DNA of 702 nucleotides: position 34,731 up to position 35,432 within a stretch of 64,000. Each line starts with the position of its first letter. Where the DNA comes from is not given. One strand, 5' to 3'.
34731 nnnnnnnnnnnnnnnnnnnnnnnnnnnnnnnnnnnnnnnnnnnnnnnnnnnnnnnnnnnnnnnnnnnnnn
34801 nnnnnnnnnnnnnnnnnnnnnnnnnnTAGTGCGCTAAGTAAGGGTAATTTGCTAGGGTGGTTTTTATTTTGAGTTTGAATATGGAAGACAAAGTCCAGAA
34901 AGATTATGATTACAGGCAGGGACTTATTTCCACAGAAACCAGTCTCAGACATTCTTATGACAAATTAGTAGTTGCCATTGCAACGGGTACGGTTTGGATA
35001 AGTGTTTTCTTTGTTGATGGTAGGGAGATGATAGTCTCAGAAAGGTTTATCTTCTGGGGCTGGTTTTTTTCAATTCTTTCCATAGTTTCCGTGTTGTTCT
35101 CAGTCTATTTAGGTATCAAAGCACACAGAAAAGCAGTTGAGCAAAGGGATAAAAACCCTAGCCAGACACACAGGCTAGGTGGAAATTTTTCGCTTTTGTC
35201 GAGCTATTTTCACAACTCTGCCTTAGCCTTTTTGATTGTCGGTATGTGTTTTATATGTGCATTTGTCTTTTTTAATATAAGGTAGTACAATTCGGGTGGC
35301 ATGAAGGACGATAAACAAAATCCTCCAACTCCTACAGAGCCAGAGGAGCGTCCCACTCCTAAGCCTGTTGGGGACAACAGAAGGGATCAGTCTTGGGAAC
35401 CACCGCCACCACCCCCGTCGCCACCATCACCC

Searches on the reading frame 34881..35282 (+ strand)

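Call 6: search_protein_families(library=pfam, proteins=[window:34881-35282:+], max_evalue=1)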
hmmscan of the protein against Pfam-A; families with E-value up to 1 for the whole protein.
window:34881-35282:+ (134 aa): 2 families
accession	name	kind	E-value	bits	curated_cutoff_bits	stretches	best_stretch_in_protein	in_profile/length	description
PF13858.11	DUF4199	-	0.0029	18.5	32.3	1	33-132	4-90/165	Protein of unknown function (DUF4199)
PF17080.10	SepA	-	0.014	16.2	27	1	33-82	60-109/144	Multidrug Resistance efflux pump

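Call 7: search_protein_families(library=ncbifam, proteins=[window:34881-35282:+], max_evalue=1)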
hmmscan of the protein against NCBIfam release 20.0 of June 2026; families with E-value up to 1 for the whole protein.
window:34881-35282:+ (134 aa): 1 family
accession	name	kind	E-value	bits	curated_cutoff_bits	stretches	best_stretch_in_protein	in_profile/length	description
NF045849.1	ICE_MMCAP2_0565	equivalog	0.25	11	40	1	56-91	14-51/80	Mbov_0395 family pilin-like conjugal transfer protein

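Call 8: search_protein_families(library=padloc, proteins=[window:34881-35282:+], max_evalue=1)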
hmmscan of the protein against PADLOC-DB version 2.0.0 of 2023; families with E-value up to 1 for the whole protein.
window:34881-35282:+ (134 aa): 0 families

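Call 39: search_protein_families(library=phrogs, proteins=[window:34881-35282:+], max_evalue=1)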
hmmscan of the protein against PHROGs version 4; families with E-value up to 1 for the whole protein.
window:34881-35282:+ (134 aa): 0 families
